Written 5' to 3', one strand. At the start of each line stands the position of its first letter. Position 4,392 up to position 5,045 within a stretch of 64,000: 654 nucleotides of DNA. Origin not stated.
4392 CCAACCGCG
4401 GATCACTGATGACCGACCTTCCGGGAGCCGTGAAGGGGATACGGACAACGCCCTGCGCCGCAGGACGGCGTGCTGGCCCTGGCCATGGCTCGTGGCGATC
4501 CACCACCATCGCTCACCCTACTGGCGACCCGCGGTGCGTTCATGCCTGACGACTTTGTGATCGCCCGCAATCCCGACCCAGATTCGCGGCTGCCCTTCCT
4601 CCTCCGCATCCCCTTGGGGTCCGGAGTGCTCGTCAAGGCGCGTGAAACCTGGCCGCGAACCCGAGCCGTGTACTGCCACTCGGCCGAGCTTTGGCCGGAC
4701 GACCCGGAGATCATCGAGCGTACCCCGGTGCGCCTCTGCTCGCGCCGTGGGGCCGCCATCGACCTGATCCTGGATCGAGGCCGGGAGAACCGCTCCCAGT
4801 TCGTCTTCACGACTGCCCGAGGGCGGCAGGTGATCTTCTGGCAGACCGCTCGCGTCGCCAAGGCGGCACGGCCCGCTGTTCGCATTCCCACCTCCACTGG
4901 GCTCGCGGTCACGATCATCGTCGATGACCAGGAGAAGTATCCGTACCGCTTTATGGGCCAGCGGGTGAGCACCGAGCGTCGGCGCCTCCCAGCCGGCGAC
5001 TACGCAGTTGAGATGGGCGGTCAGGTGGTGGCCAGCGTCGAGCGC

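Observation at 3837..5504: RHH-ParE toxin-antitoxin pair directly followed by an ERCC4-nuclease / Lsr2-DNA-binding fusion protein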

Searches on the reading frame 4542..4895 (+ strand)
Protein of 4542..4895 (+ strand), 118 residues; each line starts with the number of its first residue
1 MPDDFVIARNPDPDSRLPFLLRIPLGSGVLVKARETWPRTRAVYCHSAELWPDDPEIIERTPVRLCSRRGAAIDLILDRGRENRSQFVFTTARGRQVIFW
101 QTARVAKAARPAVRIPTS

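Call 56: search_solved_structures(query=A4, max_evalue=10, show_alignments=3)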
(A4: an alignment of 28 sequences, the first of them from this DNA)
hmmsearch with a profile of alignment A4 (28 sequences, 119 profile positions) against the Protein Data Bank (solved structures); distinct sequences matched with E-value up to 10: 0.

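Call 64: search_protein_representatives(alignment_id=A4)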
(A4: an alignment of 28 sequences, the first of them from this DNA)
Query: 28 sequences, 119 profile positions. Proteins with E-value up to 0.001 (for the whole library): 873; up to 1e-10: 579; up to 1e-30: 148. The best 150 are listed.
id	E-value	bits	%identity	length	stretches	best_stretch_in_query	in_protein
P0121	3.0e-62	223.9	-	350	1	3-119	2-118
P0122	1.1e-60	218.9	-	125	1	1-118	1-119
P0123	8.0e-59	212.9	-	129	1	5-118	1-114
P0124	9.7e-59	212.6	-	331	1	4-119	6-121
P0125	4.3e-58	210.5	-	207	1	3-119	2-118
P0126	4.6e-58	210.4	-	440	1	4-119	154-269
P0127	5.5e-58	210.2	-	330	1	3-119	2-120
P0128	2.7e-57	207.9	-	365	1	2-119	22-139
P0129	3.9e-57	207.4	-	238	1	3-119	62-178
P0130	4.4e-57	207.3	-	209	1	2-116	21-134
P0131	9.7e-56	202.9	-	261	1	2-119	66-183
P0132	3.3e-55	201.2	-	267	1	6-118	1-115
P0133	5.5e-55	200.5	-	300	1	4-119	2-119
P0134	2.2e-53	195.3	-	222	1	3-119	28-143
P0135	3.8e-53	194.6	-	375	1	5-118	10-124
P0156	2.7e-47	175.7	-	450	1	4-119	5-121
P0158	7.8e-47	174.2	-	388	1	4-118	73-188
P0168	1.3e-45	170.3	-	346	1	4-119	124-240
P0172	2.3e-45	169.4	-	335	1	19-119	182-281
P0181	1.7e-43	163.4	-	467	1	14-117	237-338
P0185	1.5e-42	160.3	-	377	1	3-112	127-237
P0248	4.5e-33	129.8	-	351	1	2-118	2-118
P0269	1.5e-30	121.7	-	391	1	2-118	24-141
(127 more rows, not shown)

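Call 65: search_protein_families(library=pfam, proteins=[P0126, P0181, P0156, P0185, P0168, P0172, P0135, P0158, P0269, P0248], max_evalue=0.001)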
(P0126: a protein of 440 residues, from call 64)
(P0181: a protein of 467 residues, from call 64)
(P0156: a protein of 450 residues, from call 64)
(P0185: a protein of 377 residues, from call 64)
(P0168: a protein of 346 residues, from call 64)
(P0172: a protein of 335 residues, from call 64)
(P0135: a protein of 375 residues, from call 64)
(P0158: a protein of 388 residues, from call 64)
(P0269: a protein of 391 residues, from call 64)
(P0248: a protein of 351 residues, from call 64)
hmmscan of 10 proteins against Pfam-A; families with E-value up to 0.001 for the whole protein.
P0126 (440 aa): 1 family
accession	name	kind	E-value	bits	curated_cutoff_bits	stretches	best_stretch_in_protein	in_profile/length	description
PF02732.21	ERCC4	-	5.4e-07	30.1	24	1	281-344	2-75/140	ERCC4 domain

P0181 (467 aa): 0 families

P0156 (450 aa): 1 family
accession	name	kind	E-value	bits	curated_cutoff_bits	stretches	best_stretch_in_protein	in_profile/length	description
PF02732.21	ERCC4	-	9.4e-09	35.7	24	1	133-255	1-139/140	ERCC4 domain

P0185 (377 aa): 1 family
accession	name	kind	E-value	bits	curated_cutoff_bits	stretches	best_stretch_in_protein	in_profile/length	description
PF13701.12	DDE_Tnp_1_4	-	6.6e-05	21.8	34.7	1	266-316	379-429/435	Transposase DDE domain group 1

P0168 (346 aa): 0 families

P0172 (335 aa): 2 families
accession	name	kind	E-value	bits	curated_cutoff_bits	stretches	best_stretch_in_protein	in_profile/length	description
PF00580.27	UvrD-helicase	-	2.1e-48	165.8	23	1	5-187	1-195/271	UvrD/REP helicase N-terminal domain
PF13245.12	AAA_19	-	1.2e-13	51.8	25.1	1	11-127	3-72/134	AAA domain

P0135 (375 aa): 1 family
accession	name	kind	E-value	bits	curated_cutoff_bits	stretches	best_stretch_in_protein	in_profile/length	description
PF02732.21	ERCC4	-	9.4e-13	48.7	24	1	137-250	1-130/140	ERCC4 domain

P0158 (388 aa): 1 family
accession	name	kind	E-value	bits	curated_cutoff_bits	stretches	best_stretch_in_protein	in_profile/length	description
PF02732.21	ERCC4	-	7.7e-12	45.8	24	1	201-304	1-114/140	ERCC4 domain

P0269 (391 aa): 1 family
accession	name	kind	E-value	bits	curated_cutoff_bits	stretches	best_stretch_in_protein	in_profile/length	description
PF02732.21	ERCC4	-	1.6e-06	28.5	24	1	153-271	1-133/140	ERCC4 domain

P0248 (351 aa): 5 families
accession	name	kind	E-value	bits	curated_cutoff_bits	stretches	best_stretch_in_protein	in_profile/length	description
PF02732.21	ERCC4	-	9.1e-12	45.5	24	1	130-251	1-135/140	ERCC4 domain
PF12802.13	MarR_2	-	4.6e-05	23.9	27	1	294-343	10-60/61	MarR family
PF08220.18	HTH_DeoR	-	4.9e-05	23.4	21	1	290-333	1-44/57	DeoR-like helix-turn-helix domain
PF22168.2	DIP2311-like_C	-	9.8e-05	23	27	1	310-345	26-61/63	Transcriptional regulator DIP2311-like, C-terminal domain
PF12840.13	HTH_20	-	0.00089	19.6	27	0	294-333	9-48/51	Helix-turn-helix domain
